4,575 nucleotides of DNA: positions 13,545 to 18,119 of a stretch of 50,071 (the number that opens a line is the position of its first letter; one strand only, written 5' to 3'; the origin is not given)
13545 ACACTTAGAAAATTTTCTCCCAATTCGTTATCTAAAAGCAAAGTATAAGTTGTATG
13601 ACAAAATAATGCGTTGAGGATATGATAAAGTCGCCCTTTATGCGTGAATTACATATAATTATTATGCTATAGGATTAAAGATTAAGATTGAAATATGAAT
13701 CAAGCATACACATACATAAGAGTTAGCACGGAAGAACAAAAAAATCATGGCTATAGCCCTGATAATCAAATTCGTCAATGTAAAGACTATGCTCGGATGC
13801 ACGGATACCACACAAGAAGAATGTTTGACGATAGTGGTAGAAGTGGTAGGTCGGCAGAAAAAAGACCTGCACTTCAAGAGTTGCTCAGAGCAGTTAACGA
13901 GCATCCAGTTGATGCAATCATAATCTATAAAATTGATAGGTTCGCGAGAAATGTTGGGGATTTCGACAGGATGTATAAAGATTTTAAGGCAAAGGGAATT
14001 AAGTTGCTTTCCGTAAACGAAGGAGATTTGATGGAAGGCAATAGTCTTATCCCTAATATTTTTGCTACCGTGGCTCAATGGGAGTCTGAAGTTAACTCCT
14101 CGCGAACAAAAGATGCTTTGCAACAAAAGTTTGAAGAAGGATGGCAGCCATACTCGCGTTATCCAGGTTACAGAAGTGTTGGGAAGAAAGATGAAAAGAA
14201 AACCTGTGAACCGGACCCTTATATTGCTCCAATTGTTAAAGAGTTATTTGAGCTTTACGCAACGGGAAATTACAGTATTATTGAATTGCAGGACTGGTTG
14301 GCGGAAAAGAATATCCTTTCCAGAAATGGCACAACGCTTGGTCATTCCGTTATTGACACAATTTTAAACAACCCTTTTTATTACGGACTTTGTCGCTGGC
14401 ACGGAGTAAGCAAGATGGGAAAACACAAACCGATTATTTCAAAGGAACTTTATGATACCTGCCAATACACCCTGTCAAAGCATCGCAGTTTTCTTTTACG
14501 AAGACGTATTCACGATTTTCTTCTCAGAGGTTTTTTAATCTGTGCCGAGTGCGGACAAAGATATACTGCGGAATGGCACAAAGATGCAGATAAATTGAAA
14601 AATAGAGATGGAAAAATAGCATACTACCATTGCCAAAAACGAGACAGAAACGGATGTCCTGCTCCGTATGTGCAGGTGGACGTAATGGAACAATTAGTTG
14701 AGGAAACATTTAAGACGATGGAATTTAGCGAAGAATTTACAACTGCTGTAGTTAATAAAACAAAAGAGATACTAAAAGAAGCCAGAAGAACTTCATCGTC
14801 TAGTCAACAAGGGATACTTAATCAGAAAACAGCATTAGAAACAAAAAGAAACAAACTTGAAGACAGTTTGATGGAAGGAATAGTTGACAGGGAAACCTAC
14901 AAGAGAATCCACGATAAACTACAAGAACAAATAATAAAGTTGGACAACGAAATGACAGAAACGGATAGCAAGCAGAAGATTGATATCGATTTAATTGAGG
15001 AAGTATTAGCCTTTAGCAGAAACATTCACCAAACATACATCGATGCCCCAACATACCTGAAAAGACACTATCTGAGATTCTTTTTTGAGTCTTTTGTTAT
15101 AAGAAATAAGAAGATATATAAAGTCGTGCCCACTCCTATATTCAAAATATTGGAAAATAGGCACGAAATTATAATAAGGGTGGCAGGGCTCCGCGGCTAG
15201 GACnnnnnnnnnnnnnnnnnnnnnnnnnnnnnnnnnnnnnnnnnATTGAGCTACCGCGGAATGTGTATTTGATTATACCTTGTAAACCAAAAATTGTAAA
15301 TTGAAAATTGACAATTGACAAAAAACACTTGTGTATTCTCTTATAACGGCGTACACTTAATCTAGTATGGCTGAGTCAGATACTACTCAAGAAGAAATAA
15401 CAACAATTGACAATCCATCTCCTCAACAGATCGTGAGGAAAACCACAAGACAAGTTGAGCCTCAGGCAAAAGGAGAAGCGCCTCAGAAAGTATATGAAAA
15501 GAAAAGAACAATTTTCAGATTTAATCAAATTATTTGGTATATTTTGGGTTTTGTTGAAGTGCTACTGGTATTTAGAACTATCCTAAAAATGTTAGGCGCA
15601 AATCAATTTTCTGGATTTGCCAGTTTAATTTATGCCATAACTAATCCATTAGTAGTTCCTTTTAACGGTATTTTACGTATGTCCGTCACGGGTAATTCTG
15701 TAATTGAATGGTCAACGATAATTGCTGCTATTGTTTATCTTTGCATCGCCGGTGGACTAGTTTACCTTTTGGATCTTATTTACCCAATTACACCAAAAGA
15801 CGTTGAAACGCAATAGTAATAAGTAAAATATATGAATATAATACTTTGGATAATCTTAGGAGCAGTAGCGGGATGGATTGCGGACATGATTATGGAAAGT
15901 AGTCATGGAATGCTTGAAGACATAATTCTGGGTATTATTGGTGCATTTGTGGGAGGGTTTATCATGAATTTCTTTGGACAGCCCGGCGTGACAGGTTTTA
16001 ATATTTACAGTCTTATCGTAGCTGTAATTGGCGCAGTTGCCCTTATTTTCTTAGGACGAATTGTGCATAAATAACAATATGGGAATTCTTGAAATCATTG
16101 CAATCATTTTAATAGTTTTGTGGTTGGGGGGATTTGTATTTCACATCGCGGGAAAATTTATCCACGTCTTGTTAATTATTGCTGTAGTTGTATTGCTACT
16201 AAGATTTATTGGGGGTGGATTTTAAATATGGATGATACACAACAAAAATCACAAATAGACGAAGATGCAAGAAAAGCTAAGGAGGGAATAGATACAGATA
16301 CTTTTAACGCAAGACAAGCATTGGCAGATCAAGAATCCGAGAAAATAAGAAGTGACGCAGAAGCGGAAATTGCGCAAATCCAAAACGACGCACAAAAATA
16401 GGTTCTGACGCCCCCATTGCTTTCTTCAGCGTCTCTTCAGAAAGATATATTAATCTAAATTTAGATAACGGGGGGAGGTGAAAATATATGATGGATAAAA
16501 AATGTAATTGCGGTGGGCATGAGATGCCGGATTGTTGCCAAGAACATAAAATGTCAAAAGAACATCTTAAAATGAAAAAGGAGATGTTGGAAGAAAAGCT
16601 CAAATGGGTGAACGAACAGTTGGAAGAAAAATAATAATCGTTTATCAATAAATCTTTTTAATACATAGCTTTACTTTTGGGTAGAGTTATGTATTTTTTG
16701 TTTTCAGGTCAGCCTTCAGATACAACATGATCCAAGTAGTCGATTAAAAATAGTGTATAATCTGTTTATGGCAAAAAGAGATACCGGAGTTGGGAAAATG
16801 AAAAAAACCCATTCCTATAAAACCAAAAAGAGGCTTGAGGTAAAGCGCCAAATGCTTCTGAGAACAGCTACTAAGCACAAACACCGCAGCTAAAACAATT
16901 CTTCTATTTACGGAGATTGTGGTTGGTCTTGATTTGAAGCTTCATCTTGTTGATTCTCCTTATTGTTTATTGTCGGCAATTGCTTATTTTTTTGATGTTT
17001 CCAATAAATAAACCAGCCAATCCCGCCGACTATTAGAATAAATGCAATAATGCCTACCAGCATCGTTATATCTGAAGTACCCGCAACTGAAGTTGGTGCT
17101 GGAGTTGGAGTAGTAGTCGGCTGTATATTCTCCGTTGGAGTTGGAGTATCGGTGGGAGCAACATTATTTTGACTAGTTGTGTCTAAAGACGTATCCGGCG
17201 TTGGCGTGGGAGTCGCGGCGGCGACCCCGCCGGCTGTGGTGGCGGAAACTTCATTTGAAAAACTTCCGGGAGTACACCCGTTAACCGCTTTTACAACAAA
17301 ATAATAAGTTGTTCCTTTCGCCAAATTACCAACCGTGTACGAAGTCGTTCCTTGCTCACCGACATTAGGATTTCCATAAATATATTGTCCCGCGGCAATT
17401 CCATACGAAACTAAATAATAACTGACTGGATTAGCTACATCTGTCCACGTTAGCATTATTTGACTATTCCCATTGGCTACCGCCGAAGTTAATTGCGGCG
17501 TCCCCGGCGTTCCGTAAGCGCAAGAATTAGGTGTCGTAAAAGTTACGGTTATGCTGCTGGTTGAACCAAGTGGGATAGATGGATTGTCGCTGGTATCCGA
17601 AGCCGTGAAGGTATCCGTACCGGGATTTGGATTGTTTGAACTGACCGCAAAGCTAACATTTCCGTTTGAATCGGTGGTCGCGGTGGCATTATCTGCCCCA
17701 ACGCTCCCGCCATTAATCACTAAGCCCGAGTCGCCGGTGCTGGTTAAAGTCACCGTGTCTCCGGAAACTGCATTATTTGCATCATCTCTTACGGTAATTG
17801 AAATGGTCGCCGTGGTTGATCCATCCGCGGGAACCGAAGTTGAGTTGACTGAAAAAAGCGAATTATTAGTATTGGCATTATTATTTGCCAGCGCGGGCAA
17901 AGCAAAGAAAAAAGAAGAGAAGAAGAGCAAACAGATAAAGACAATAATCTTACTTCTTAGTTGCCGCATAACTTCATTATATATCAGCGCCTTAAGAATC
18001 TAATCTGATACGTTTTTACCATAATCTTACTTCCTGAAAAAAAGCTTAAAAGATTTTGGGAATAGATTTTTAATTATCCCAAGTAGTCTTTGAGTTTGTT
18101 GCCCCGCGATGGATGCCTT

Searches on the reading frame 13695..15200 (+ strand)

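Call 84: search_protein_families(library=pfam, proteins=[window:13695-15200:+], max_evalue=0.001)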
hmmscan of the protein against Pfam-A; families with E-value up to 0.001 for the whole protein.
window:13695-15200:+ (501 aa): 3 families
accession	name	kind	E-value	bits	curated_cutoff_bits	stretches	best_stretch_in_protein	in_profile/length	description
PF00239.26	Resolvase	-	9.1e-34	117.1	23.3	1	4-149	1-143/145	Resolvase, N terminal domain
PF07508.19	Recombinase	-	1.5e-16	61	21.1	1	178-262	4-101/102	Recombinase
PF13408.12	Zn_ribbon_recom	-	4.3e-13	49.8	25.3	1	276-338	1-56/58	Recombinase zinc beta ribbon domain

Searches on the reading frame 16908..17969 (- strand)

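Call 84: search_protein_families(library=pfam, proteins=[window:16908-17969:-], max_evalue=0.001)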
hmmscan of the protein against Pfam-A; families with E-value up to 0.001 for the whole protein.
window:16908-17969:- (353 aa): 4 families
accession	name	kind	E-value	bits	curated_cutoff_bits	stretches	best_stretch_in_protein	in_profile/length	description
PF00041.27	fn3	-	2.8e-10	40.7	25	1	158-243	3-83/84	Fibronectin type III domain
PF02369.22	Big_1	-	2.8e-07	31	34.9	1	38-128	3-85/93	Bacterial Ig-like domain (group 1)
PF09134.16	Invasin_D3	-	2.4e-06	28.4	33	1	34-124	2-81/98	Invasin, domain 3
PF05283.16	MGC-24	-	0.00069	20.4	28.5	1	242-329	47-133/140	Multi-glycosylated core protein 24 (MGC-24), sialomucin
